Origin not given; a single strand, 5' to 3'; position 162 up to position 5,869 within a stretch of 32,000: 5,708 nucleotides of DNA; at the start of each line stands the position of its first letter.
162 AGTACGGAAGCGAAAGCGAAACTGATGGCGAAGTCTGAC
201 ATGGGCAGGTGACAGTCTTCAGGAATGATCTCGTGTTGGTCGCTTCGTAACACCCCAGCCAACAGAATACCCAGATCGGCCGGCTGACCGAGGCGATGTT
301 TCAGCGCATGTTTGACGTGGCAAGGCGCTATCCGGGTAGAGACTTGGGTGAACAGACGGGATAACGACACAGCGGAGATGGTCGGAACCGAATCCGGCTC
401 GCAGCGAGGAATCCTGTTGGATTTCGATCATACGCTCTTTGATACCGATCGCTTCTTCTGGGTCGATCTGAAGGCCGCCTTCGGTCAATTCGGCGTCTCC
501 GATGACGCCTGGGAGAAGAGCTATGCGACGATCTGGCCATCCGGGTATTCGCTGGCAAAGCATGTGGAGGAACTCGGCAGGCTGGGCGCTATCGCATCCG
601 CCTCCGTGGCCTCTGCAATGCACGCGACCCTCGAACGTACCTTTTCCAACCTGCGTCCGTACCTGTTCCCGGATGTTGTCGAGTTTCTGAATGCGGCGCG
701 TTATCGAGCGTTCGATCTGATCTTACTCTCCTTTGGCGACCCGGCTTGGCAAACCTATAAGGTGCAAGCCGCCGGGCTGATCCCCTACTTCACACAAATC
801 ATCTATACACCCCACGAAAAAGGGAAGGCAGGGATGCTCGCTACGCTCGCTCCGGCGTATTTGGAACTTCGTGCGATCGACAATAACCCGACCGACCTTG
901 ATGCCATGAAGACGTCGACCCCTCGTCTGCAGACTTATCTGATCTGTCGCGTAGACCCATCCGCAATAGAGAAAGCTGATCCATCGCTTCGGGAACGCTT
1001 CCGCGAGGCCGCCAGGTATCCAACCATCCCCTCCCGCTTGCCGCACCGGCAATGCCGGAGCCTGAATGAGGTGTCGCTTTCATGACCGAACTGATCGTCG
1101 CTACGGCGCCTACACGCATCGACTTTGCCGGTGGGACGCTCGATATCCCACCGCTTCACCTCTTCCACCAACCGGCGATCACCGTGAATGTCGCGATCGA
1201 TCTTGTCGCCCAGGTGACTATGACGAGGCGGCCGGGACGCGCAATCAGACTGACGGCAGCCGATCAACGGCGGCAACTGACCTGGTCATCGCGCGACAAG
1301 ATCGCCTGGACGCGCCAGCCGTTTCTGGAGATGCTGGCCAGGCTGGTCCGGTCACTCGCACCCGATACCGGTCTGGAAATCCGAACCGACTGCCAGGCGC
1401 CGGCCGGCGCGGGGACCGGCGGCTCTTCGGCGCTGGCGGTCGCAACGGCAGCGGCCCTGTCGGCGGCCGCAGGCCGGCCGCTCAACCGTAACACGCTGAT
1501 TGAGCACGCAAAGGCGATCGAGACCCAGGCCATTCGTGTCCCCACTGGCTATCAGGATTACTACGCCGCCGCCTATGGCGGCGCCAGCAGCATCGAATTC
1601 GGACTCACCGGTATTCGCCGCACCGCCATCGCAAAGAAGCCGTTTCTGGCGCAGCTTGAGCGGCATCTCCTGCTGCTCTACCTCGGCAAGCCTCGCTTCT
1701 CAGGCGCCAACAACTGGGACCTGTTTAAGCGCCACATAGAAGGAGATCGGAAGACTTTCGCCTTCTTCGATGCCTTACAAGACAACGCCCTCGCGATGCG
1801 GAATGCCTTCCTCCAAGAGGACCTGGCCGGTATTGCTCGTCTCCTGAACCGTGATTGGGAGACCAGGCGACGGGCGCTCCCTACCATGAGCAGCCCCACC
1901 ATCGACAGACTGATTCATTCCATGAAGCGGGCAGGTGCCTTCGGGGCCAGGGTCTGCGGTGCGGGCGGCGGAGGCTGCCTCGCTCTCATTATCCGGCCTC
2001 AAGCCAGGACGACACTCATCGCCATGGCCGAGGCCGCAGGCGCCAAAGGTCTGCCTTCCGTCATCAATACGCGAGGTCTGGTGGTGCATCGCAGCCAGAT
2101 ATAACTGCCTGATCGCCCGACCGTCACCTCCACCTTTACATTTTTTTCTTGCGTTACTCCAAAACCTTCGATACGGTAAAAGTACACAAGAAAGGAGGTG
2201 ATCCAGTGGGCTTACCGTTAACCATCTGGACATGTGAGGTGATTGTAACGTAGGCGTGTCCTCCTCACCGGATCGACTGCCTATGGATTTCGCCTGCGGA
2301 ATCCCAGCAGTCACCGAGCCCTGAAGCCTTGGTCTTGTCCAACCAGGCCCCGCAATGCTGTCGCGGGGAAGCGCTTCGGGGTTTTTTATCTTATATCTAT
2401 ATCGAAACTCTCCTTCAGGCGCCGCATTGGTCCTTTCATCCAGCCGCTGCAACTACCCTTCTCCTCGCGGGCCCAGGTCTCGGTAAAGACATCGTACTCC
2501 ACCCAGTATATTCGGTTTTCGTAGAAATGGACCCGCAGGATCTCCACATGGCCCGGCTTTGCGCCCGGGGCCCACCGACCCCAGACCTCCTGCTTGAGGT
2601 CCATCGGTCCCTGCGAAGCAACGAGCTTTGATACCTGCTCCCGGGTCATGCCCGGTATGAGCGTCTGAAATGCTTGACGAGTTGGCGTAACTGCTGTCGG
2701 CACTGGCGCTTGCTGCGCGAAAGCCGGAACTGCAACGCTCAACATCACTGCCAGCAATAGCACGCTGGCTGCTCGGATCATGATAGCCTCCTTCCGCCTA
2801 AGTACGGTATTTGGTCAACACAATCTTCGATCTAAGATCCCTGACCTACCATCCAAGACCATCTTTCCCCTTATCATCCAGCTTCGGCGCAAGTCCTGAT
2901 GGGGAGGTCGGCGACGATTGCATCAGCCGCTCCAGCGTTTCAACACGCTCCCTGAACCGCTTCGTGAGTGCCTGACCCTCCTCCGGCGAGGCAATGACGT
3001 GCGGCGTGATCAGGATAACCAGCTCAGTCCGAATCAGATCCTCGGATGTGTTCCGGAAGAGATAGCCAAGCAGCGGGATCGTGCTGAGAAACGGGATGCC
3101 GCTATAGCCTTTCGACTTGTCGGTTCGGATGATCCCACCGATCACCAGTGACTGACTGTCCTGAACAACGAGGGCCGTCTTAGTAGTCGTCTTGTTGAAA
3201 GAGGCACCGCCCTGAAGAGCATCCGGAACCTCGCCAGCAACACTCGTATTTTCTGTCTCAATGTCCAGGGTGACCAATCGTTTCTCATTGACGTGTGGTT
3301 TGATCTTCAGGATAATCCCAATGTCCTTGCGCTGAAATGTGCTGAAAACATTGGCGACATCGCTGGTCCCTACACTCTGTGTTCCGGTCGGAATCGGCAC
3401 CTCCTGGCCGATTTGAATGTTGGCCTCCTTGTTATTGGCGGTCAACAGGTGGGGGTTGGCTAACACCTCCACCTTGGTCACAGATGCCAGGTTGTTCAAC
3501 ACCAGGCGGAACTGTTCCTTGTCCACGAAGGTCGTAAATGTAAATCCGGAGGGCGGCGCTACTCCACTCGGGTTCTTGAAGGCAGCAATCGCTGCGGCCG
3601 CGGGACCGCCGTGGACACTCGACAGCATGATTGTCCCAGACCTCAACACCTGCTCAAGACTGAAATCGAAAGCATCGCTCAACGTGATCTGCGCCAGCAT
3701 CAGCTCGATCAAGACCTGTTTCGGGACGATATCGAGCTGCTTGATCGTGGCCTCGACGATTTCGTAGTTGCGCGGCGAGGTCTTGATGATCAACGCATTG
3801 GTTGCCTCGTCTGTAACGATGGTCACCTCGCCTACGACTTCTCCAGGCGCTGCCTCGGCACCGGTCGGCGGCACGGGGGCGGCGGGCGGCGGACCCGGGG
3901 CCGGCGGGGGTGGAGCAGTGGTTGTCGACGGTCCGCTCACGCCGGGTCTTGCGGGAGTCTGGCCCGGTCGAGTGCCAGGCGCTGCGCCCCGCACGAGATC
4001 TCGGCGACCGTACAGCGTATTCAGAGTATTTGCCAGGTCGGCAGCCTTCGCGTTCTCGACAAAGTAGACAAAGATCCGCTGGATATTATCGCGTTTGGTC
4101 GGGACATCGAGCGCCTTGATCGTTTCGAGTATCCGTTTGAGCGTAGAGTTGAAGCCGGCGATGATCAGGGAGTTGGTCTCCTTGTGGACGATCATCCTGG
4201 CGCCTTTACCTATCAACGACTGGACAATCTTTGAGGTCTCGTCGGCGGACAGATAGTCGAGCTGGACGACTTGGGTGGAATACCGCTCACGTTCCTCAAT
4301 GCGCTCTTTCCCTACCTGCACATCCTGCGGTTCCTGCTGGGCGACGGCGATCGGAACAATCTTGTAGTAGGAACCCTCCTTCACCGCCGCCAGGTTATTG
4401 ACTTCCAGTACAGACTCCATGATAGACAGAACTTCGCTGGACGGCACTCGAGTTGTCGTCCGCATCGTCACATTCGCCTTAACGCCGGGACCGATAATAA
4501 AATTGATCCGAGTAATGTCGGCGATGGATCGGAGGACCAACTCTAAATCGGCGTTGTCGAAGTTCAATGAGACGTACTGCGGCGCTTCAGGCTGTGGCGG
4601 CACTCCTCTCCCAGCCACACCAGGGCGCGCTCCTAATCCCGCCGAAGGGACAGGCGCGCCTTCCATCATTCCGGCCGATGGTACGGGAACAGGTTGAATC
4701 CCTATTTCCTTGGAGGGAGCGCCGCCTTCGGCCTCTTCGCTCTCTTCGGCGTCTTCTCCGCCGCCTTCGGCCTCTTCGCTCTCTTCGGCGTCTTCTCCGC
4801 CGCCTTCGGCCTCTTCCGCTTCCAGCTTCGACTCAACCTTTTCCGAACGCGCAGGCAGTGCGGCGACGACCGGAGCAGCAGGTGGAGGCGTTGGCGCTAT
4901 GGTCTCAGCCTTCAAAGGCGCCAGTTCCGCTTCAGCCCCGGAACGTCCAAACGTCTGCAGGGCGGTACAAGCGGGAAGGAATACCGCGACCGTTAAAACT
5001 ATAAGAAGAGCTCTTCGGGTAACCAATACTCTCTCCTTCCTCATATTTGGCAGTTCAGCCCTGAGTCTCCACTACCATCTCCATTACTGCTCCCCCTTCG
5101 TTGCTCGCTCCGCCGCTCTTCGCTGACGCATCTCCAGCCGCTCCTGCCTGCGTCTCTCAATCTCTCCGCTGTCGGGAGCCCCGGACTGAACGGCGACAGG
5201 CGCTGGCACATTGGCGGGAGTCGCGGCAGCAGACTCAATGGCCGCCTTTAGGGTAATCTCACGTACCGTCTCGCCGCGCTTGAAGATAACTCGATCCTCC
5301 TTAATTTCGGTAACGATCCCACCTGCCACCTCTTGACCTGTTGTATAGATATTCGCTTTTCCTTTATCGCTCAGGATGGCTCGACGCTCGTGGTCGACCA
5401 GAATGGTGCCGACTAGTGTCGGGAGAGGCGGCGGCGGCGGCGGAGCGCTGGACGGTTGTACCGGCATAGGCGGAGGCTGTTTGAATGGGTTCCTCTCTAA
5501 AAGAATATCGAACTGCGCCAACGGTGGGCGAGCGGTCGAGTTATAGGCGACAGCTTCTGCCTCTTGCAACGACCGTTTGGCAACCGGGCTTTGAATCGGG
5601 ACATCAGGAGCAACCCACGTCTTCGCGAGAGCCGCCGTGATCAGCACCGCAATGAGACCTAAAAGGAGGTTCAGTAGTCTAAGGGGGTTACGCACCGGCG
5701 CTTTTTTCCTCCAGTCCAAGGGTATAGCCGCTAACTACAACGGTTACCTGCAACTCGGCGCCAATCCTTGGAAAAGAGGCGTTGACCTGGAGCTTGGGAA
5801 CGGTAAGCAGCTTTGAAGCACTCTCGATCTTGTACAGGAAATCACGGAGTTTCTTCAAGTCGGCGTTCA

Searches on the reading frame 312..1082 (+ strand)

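Call 69: search_protein_families(library=pfam, proteins=[window:312-1082:+], max_evalue=0.00001)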
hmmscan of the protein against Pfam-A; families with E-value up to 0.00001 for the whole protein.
window:312-1082:+ (257 aa): 1 family
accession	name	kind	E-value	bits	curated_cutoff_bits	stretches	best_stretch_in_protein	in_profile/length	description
PF00702.32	Hydrolase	-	3.4e-07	31.3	26.4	1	32-173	2-153/191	haloacid dehalogenase-like hydrolase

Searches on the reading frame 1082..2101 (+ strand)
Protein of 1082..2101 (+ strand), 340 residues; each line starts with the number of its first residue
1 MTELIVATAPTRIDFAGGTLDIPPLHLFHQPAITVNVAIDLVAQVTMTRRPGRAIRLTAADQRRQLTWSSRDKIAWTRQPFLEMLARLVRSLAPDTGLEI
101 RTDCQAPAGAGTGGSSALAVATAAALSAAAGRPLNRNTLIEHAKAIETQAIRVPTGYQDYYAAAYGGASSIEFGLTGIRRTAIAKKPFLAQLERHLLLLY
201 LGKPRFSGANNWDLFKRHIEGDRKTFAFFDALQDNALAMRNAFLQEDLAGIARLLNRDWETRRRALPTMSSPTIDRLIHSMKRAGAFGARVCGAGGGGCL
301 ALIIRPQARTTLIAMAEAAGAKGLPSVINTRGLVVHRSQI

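Call 69: search_protein_families(library=pfam, proteins=[window:1082-2101:+], max_evalue=0.00001)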
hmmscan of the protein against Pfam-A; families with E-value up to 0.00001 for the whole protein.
window:1082-2101:+ (340 aa): 2 families
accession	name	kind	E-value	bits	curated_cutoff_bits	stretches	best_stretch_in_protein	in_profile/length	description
PF00288.32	GHMP_kinases_N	-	9e-17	61.5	22.3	1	86-167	8-87/87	GHMP kinases N terminal domain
PF08544.19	GHMP_kinases_C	-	1e-10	42.3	21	1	241-310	3-73/85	GHMP kinases C terminal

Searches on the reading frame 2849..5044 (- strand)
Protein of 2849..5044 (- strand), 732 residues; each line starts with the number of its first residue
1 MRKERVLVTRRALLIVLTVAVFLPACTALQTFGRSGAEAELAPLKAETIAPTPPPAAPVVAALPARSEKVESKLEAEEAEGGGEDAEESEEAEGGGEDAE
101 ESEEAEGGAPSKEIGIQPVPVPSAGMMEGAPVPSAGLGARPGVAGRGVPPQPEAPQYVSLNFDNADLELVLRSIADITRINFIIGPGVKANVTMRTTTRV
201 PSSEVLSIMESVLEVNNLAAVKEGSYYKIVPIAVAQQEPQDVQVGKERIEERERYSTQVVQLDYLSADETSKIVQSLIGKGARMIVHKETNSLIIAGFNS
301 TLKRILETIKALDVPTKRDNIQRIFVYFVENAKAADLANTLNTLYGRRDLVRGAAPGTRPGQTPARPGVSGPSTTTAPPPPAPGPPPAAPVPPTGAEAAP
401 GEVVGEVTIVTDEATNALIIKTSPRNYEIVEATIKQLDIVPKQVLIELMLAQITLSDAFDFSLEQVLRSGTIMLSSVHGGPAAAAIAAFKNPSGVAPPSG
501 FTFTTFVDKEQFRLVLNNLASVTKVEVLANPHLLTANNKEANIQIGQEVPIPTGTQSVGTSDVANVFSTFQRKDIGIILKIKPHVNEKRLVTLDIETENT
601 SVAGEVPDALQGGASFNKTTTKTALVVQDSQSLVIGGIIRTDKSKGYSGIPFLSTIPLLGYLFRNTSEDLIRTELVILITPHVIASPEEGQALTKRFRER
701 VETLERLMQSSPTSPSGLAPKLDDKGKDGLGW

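Call 69: search_protein_families(library=pfam, proteins=[window:2849-5044:-], max_evalue=0.00001)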
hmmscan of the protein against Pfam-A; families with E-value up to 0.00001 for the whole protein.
window:2849-5044:- (732 aa): 3 families
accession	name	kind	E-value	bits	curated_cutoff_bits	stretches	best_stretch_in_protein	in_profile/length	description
PF00263.26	Secretin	-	6e-46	156.6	27.5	1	520-684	3-168/169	Bacterial type II and III secretion system protein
PF03958.22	Secretin_N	-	3.5e-24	85.2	28.2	2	325-443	2-69/69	Bacterial type II/III secretion system short domain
PF21305.2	type_II_gspD_N0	-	4.3e-17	62.2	27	1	160-229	1-71/71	GspD-like, N0 domain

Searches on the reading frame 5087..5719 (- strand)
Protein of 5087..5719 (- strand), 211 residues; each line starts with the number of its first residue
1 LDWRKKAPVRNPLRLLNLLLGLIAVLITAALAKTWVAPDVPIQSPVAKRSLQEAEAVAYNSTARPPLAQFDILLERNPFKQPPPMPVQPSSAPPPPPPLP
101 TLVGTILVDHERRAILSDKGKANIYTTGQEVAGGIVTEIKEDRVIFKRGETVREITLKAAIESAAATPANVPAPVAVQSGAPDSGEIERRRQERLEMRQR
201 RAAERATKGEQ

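Call 69: search_protein_families(library=pfam, proteins=[window:5087-5719:-], max_evalue=0.00001)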
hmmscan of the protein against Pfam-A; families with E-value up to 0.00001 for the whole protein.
window:5087-5719:- (211 aa): 1 family
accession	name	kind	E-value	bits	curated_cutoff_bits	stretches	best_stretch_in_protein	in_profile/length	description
PF11356.14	T2SSC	-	3.5e-06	27.3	27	1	19-153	2-137/141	Type II secretion system protein C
